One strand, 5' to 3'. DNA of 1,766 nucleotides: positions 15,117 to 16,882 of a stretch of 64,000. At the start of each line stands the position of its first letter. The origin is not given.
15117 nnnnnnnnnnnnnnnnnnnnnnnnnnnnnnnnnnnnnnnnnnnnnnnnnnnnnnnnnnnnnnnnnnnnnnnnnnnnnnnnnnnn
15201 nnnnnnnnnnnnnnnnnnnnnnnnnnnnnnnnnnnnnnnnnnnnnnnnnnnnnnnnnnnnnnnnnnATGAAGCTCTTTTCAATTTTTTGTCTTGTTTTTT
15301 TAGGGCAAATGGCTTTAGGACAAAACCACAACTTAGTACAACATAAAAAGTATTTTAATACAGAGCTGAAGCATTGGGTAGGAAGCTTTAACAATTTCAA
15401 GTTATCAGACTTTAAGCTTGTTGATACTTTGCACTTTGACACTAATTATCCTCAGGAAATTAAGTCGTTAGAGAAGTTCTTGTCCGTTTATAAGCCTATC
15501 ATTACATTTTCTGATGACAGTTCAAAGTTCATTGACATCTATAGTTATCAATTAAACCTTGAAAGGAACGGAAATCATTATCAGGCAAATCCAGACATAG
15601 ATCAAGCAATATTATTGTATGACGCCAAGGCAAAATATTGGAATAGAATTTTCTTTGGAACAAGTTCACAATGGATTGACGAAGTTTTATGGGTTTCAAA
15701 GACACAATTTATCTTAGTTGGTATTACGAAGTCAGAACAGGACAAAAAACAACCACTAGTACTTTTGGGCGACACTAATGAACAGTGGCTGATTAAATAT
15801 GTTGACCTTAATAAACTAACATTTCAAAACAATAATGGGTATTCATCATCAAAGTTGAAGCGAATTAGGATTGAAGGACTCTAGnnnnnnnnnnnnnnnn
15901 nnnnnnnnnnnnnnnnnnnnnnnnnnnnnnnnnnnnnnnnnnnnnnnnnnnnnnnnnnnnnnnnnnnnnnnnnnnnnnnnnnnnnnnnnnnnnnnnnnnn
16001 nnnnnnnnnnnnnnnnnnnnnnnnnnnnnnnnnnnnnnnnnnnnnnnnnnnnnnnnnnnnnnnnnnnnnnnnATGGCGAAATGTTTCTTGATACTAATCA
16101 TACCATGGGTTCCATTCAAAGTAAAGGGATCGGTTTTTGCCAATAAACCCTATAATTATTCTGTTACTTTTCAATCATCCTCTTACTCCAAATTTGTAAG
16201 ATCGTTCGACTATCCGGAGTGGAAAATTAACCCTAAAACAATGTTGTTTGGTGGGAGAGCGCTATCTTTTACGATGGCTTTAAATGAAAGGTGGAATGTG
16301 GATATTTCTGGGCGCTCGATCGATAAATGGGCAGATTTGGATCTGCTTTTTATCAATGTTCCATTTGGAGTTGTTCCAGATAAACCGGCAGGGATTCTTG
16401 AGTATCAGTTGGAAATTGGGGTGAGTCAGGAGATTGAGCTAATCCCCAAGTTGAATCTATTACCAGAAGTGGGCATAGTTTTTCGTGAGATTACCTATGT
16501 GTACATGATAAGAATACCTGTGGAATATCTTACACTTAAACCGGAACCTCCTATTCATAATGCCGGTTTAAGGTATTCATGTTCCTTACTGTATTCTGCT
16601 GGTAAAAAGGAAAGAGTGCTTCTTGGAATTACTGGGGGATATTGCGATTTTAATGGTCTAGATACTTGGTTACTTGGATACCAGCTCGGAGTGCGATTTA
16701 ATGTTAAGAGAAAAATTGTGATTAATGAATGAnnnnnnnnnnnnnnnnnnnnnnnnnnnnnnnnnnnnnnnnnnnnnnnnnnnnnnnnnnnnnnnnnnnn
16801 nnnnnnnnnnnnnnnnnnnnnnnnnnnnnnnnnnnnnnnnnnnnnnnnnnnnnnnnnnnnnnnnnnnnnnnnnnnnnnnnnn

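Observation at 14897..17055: Two-gene AT-rich insert bracketed by an ~85-bp direct repeat that duplicates the ssb promoter region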

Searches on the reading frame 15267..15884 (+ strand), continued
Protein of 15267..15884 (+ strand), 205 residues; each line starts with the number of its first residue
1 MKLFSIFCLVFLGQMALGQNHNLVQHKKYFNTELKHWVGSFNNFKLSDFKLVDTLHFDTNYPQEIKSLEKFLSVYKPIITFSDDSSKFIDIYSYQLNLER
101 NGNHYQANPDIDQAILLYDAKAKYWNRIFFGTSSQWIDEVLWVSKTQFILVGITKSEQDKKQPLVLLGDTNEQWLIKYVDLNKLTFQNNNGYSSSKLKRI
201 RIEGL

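Call 81: find_encoding_contigs(protein=P0129, flank=6000, max_places=3)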
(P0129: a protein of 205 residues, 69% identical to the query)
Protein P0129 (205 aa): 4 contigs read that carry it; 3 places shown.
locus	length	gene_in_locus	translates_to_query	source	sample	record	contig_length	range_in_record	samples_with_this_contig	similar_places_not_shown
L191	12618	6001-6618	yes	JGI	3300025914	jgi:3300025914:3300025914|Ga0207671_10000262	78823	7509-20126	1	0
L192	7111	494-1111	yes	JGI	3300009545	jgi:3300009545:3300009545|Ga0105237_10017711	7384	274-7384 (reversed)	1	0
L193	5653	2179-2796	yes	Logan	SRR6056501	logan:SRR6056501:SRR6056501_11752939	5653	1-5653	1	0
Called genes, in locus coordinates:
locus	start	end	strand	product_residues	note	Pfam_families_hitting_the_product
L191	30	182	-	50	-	PF23855:DUF7218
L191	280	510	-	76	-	-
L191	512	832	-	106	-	PF00581:Rhodanese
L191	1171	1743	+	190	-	PF01872:RibD_C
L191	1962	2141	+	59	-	-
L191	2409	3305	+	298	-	PF00753:Lactamase_B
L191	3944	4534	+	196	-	-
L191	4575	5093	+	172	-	PF09965:DUF2199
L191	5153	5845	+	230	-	PF21602:GldM_3rd, PF12080:GldM_4th (faint)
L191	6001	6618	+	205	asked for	-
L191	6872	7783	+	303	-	-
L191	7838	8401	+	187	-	-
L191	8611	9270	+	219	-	PF20355:DUF6650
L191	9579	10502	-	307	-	-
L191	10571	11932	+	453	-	PF13534:Fer4_17 (faint), PF12838:Fer4_7 (faint), PF13746:Fer4_18 (faint), PF14697:Fer4_21 (faint), PF13183:Fer4_8 (weak), PF13187:Fer4_9, PF13237:Fer4_10, PF13484:Fer4_16 (weak), +2 more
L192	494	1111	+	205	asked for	-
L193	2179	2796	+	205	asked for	-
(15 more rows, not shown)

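Call 87: search_dna_similar(query=window:15267-15881:+, collection=plasmids, mode=protein, max_rows=8)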
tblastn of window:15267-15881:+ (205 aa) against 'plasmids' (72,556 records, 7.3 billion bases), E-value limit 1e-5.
No match.

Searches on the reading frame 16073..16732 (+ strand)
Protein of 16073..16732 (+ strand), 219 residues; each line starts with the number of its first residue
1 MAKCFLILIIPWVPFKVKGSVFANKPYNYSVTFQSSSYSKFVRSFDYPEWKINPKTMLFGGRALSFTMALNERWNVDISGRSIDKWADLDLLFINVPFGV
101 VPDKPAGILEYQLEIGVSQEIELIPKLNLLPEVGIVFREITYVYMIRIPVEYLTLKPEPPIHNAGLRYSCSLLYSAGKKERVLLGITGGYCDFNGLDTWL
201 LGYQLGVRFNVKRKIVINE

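Call 8: search_protein_families(library=pfam, proteins=[window:16073-16729:+], max_evalue=0.01)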
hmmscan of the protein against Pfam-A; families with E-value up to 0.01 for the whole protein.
window:16073-16729:+ (219 aa): 0 families

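Call 9: search_protein_families(library=ncbifam, proteins=[window:16073-16729:+], max_evalue=0.1)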
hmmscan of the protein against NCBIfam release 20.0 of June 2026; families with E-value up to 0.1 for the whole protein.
window:16073-16729:+ (219 aa): 0 families

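Call 12: find_encoding_contigs(protein=window:16073-16732:+, flank=8000)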
Protein window:16073-16732:+ (219 aa): 15 contigs read that carry it; 6 places shown.
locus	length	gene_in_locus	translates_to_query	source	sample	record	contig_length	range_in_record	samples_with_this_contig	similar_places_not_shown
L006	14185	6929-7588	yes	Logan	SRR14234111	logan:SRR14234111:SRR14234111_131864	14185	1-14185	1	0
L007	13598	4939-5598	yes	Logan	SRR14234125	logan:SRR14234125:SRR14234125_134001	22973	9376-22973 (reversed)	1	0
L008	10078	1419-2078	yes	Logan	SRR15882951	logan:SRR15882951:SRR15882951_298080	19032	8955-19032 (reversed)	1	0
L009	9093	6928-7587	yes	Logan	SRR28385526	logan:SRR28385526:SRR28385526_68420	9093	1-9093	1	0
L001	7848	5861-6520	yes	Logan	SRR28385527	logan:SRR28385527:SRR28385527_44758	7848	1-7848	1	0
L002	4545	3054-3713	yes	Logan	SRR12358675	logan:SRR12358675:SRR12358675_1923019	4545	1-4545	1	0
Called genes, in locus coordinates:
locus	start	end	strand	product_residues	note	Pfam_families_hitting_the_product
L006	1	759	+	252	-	PF20772:TACO1_YebC_N, PF01709:Transcrip_reg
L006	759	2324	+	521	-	PF01039:Carboxyl_trans, PF03255:ACCA (weak)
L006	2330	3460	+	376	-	PF13450:NAD_binding_8, PF03275:GLF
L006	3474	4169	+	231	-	PF00535:Glycos_transf_2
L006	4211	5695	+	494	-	PF02366:PMT (weak), PF13231:PMT_2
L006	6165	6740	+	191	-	-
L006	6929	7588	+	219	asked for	-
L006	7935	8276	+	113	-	PF00436:SSB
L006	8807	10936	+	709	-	PF07715:Plug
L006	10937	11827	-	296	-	-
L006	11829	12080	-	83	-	PF01106:NifU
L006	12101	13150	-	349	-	PF01883:FeS_assembly_P, PF01656:CbiA, PF09140:MipZ (weak), PF10609:ParA, PF13614:AAA_31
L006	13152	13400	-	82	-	PF20584:DUF6787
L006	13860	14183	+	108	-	?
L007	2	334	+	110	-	?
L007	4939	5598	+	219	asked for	-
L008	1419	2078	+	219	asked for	-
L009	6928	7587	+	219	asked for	-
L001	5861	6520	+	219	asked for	-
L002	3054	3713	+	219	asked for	-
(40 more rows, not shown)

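Call 17: find_homologous_proteins(query=window:16073-16729:+, max_evalue=0.01)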
Query window:16073-16729:+ (219 aa): 1 proteins with E <= 0.01 among 333 candidates.
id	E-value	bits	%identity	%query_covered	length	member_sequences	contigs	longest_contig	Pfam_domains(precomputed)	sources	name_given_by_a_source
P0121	4.4e-96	339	100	69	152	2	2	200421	-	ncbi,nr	ncbi:MAG: hypothetical protein H6608_06190 [Flavobacteriales bacterium]|nr:hypothetical protein [Bac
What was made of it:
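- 16073..16732 (+): ORF2, 219 aa; very rare, fast-evolving family with a signal-peptide-like N-terminus; ancestral neighbour of ssb. No homolog other than itself among 5.8e9 proteins by word index (call 17).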

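Call 35: search_protein_representatives(protein=window:16073-16729:+)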
Query: 219 residues. Proteins with E-value up to 0.001 (for the whole library): 5; up to 1e-10: 2; up to 1e-30: 1. The best 5 are listed.
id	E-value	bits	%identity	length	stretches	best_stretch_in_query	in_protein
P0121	1.4e-96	338.7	100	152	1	68-219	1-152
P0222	8.8e-28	113.6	31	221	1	24-218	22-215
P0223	6.3e-10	55.2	38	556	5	56-101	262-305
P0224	8.9e-07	44.9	34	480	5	147-195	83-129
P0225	4.9e-05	39.2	43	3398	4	173-201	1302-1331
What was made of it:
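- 16073..16732 (+): One clear homolog, P0222, among 1.84e9 representatives (E 9e-28, call 35).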

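Call 38: list_cluster_members(proteins=[P0222, L022:4876-5472:+])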
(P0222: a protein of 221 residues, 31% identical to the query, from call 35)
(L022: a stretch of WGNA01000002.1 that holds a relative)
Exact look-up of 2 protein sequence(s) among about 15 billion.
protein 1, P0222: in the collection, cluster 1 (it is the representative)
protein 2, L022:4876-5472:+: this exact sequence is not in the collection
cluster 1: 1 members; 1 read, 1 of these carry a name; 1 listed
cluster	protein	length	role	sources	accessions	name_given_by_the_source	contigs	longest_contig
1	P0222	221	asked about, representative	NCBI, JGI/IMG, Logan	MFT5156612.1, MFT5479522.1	MAG: hypothetical protein ACI9NN_000480 [Bacteroidia bacterium] | hypothetical protein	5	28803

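Call 39: find_encoding_contigs(protein=P0222, flank=8000, max_places=4)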
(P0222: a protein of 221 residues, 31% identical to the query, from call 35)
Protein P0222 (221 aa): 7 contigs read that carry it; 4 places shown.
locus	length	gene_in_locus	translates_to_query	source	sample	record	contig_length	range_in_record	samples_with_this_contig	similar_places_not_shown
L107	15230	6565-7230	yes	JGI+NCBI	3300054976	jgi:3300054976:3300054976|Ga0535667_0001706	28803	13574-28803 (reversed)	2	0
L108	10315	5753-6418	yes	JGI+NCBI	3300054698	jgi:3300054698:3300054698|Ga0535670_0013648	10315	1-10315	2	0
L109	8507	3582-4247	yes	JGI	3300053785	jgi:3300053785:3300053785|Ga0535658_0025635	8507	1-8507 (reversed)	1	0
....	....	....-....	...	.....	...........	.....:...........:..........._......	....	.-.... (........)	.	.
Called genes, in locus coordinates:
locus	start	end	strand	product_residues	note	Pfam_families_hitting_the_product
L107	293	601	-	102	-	-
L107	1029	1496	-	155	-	PF09917:DUF2147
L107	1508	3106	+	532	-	PF13541:ChlI, PF00493:MCM (faint), PF01078:Mg_chelatase, PF07728:AAA_5, PF13335:Mg_chelatase_C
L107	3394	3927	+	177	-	-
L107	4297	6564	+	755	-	PF01447:Peptidase_M4, PF02868:Peptidase_M4_C, PF18962:Por_Secre_tail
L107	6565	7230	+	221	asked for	-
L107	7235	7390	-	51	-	-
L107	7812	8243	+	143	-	PF01078:Mg_chelatase (weak), PF13335:Mg_chelatase_C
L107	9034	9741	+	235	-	-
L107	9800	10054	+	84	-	-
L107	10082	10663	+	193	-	-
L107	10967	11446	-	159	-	-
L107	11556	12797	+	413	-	PF01551:Peptidase_M23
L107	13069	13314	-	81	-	PF19335:HMBD (weak)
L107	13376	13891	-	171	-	PF13673:Acetyltransf_10, PF00583:Acetyltransf_1, PF13508:Acetyltransf_7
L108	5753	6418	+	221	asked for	-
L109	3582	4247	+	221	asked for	-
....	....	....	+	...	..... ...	-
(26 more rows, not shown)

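Call 66: predict_structure(protein=window:16073-16729:+)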
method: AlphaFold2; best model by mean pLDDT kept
length: 219 residues; sequences in the alignment: 1
mean_pLDDT: 26.5   pTM: 0.17
mean pLDDT of the five models: 26.5, 26.2, 24.7, 24.6, 24.4
residues with pLDDT >= 90: 0; 70-90: 0; 50-70: 0; < 50: 219
segments of 3 or more residues with pLDDT < 50: 1-219
pLDDT, mean of each block of 10 residues (from residue 1): 24 22 26 25 26 21 25 30 27 29 29 26 29 29 27 26 28 26 26 26 29 29
secondary structure, 60 per line:
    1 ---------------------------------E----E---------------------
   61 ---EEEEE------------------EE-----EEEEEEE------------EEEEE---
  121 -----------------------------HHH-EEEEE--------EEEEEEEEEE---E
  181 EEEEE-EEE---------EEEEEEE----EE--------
elements in order: E64-68 E94-100 E113-117 E154-158 E167-176 E180-185 E187-189 E199-205
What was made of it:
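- Tried and rejected: The single-sequence model is unusable (pLDDT 26.5, call 66).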

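Call 73: search_protein_families(library=phrogs, proteins=[window:16073-16729:+, P0222], max_evalue=0.01)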
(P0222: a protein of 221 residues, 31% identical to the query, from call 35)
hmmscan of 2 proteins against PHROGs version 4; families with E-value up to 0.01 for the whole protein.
window:16073-16729:+ (219 aa): 0 families

P0222 (221 aa): 0 families

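Call 78: search_protein_families(library=pfam, proteins=[P0222], max_evalue=0.1)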
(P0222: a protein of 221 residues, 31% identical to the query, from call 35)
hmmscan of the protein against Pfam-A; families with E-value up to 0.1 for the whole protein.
P0222 (221 aa): 0 families
